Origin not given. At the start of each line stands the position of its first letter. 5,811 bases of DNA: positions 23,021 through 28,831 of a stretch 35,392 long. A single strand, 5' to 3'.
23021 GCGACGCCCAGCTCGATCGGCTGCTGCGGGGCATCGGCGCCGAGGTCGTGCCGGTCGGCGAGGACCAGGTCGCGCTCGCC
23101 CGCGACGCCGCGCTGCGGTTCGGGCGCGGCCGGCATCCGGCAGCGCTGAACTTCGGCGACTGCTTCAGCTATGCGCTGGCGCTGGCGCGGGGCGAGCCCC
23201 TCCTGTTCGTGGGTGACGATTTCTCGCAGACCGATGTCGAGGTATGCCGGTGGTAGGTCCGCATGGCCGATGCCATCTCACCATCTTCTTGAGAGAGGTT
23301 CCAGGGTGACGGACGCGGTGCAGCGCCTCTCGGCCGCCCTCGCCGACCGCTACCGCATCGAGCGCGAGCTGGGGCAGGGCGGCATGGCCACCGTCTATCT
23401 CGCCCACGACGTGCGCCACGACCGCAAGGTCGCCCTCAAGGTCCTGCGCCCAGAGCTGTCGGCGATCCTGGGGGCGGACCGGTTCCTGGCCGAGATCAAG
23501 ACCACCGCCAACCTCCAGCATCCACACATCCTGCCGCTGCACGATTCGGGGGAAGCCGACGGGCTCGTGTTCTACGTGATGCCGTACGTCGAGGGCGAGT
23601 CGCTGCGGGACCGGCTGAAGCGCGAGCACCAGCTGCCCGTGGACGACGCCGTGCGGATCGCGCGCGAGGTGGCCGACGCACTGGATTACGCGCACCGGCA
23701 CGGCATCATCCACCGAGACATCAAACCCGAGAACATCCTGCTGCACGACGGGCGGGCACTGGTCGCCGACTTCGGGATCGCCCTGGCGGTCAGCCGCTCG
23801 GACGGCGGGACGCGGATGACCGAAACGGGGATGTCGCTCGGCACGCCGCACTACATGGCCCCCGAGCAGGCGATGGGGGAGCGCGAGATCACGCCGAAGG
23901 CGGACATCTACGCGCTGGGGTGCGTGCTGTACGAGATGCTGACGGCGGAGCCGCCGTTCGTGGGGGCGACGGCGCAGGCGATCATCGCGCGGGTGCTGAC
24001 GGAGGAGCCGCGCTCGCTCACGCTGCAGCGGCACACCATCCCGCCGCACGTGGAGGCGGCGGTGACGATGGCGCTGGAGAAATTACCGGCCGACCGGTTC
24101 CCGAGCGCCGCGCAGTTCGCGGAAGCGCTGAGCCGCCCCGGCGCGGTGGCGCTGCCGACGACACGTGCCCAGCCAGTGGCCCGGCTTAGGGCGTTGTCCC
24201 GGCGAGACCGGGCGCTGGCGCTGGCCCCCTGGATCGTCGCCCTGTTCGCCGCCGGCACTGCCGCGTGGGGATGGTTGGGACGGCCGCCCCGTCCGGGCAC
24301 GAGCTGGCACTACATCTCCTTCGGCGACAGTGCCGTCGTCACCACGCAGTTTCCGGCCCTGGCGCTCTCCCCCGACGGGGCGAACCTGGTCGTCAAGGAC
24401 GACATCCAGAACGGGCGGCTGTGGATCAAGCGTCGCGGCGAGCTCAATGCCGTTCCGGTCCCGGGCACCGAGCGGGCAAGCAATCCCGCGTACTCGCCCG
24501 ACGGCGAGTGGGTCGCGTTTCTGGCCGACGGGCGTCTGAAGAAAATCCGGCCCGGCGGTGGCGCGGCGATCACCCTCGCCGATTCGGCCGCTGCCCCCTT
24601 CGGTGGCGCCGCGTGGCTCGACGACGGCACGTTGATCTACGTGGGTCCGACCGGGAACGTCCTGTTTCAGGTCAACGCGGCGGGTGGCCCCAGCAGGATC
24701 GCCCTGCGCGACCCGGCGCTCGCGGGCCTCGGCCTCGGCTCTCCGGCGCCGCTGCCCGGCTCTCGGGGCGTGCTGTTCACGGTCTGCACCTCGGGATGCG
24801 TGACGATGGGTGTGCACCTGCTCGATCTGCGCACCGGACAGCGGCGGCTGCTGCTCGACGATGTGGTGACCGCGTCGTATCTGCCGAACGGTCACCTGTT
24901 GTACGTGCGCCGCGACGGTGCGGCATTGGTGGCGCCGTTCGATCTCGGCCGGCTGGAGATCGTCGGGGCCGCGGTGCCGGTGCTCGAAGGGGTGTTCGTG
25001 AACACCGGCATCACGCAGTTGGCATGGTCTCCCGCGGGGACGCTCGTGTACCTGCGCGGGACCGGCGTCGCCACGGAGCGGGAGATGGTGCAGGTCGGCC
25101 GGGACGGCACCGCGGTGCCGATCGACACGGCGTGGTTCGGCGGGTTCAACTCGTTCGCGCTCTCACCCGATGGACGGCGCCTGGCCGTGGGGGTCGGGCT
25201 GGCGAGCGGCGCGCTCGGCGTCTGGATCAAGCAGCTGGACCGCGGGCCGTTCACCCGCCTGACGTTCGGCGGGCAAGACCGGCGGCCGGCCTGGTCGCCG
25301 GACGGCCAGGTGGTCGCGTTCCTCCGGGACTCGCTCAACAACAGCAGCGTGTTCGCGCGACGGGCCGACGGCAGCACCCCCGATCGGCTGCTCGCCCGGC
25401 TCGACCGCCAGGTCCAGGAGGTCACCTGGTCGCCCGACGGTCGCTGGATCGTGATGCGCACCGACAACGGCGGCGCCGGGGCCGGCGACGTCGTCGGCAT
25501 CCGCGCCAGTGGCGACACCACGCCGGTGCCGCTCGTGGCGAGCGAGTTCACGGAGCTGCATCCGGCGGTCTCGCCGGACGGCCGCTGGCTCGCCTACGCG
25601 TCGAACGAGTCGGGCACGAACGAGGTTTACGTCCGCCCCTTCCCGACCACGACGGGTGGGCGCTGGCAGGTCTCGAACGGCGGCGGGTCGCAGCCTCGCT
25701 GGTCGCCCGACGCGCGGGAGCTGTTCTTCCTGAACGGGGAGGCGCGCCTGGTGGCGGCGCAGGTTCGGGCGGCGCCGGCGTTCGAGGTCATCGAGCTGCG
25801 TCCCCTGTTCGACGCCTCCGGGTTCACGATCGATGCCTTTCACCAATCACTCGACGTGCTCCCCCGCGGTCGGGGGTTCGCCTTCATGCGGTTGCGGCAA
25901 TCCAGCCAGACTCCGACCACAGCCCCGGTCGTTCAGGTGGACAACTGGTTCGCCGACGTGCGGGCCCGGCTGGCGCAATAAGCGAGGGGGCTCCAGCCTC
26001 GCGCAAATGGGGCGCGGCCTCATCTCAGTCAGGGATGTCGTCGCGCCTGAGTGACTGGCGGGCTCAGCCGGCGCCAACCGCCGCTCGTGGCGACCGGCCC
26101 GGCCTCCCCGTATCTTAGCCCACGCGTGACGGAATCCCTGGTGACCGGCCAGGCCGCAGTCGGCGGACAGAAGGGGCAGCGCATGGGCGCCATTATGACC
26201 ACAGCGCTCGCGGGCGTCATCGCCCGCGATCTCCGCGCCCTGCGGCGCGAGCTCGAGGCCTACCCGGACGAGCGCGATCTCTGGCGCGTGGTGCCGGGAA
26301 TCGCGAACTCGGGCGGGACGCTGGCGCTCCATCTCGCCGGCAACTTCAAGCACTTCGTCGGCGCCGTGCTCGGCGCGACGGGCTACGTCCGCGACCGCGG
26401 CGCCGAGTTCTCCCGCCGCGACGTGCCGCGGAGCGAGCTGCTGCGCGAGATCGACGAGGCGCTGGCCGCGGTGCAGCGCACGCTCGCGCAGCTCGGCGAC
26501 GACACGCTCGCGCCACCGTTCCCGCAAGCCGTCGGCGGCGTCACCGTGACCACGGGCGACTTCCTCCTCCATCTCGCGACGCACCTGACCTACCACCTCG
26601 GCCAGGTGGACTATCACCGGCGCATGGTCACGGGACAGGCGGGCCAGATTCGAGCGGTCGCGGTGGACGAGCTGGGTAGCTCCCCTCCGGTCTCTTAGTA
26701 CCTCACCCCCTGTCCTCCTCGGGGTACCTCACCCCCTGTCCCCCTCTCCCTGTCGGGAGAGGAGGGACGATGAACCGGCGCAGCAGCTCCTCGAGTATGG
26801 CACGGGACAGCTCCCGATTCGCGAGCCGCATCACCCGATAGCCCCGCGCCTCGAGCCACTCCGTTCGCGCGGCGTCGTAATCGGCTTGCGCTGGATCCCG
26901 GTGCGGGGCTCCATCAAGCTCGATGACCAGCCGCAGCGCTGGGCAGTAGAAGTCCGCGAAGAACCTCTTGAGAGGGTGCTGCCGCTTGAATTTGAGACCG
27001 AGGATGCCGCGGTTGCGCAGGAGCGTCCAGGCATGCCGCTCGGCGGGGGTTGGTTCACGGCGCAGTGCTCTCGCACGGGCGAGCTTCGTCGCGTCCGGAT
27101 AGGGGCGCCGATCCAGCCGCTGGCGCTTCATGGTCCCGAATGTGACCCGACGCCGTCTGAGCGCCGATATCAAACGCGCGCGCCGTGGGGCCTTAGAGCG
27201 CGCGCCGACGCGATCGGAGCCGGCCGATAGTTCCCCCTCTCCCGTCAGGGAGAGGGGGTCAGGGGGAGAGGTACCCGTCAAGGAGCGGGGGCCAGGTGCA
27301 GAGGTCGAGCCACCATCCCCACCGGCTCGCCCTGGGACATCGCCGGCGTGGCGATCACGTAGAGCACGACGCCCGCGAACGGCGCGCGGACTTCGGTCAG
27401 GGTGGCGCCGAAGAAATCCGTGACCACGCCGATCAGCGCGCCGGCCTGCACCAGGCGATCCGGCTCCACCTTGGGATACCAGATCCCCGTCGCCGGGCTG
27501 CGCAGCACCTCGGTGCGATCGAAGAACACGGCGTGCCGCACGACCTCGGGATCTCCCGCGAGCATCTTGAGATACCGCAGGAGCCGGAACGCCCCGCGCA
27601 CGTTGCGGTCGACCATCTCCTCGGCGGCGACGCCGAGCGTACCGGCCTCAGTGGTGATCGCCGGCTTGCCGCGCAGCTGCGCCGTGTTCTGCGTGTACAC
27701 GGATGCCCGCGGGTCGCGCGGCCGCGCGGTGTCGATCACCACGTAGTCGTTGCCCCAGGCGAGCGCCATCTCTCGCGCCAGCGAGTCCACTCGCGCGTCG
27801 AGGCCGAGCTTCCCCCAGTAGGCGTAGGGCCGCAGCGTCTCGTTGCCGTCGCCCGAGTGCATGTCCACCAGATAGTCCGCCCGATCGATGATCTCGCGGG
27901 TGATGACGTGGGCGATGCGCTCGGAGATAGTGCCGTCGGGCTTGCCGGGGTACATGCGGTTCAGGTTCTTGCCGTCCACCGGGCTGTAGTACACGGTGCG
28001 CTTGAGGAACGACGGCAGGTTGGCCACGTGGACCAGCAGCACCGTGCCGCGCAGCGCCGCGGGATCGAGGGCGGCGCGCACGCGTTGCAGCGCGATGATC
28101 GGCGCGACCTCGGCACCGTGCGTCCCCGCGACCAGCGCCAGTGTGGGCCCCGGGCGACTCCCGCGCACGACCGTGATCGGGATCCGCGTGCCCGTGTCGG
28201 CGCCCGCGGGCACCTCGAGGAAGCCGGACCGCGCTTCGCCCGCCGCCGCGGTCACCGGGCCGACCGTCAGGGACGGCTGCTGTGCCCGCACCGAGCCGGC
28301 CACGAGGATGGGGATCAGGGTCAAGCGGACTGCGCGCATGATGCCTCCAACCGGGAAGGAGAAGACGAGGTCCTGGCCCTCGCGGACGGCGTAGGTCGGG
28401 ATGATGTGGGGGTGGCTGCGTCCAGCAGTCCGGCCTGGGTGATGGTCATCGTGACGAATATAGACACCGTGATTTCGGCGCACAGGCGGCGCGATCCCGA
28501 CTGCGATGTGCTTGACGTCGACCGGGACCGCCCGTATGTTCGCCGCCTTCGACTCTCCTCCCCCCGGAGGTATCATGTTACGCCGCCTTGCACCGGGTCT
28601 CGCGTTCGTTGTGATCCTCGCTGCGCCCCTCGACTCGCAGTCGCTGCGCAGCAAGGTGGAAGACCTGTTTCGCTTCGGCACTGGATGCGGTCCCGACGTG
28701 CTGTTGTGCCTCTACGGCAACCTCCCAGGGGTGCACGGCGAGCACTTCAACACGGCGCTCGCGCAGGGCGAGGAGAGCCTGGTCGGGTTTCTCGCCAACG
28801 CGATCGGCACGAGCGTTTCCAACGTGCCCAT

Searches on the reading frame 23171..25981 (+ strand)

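Call 53: search_protein_families(library=pfam, proteins=[window:23171-25981:+], max_evalue=0.001)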
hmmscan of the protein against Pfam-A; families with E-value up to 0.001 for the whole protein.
window:23171-25981:+ (936 aa): 8 families
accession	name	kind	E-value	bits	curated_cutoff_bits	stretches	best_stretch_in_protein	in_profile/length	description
PF00069.31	Pkinase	-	1.3e-50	172.7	31.7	1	61-283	1-217/263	Protein kinase domain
PF07714.23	PK_Tyr_Ser-Thr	-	1.2e-34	120.3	23.1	1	63-309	3-248/258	Protein tyrosine and serine/threonine kinase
PF07676.18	PD40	-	1.2e-24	86.1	20.9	1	786-821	2-38/38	WD40-like Beta Propeller Repeat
PF01636.29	APH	-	6.3e-07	29.8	23.2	0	69-172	7-105/239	Phosphotransferase enzyme family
PF25174.1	Beta-prop_THOC3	-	1.1e-06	28.4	305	0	697-813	85-192/272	THOC3 beta-propeller domain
PF00400.38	WD40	-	2.5e-05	25.1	27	0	748-761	14-27/39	WD domain, G-beta repeat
PF03109.22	ABC1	-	0.00017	21.3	22.9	0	136-209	146-219/244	ABC1 atypical kinase-like domain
PF00930.27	DPPIV_N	-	0.00079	18.7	22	0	683-720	24-62/354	Dipeptidyl peptidase IV (DPP IV) N-terminal region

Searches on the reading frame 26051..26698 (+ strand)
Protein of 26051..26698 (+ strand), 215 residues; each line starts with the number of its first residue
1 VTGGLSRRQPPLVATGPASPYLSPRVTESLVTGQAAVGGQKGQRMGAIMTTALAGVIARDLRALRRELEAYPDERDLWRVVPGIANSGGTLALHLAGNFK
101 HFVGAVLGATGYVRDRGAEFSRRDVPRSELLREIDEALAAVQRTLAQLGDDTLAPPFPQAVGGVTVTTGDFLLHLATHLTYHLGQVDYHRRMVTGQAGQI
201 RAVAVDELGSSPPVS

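Call 62: search_protein_families(library=pfam, proteins=[window:26051-26698:+], max_evalue=0.001)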
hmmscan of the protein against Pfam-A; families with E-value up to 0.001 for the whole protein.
window:26051-26698:+ (215 aa): 4 families
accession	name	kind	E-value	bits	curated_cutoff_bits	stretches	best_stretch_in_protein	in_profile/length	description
PF12867.12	DinB_2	-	2.6e-09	38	24.8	1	61-186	6-128/128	DinB superfamily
PF04978.18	MST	-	1.7e-06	29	27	1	53-195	2-149/149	Mycothiol-S-transferase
PF07609.16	DUF1572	-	3.9e-06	27.1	23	1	68-197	25-153/163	Protein of unknown function (DUF1572)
PF05163.17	DinB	-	4e-06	27.3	23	1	91-186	45-138/165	DinB family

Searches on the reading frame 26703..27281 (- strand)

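Call 62: search_protein_families(library=pfam, proteins=[window:26703-27281:-], max_evalue=0.001)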
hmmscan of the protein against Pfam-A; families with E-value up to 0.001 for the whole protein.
window:26703-27281:- (192 aa): 2 families
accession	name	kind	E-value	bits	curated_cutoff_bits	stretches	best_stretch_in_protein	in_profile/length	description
PF04480.18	DUF559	-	7.7e-31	106.6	20.6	1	67-161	4-96/109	Protein of unknown function (DUF559)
PF18741.7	MTES_1575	-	6.5e-05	23.4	38.2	1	95-158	13-81/96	REase_MTES_1575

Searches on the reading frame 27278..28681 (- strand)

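Call 53: search_protein_families(library=pfam, proteins=[window:27278-28681:-], max_evalue=0.001)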
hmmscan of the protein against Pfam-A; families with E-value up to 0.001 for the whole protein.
window:27278-28681:- (467 aa): 1 family
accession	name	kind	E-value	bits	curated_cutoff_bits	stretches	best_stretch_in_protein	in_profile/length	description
PF24827.1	AstE_AspA_cat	-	5.3e-28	98.3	25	1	177-370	1-191/192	Succinylglutamate desuccinylase/Aspartoacylase catalytic domain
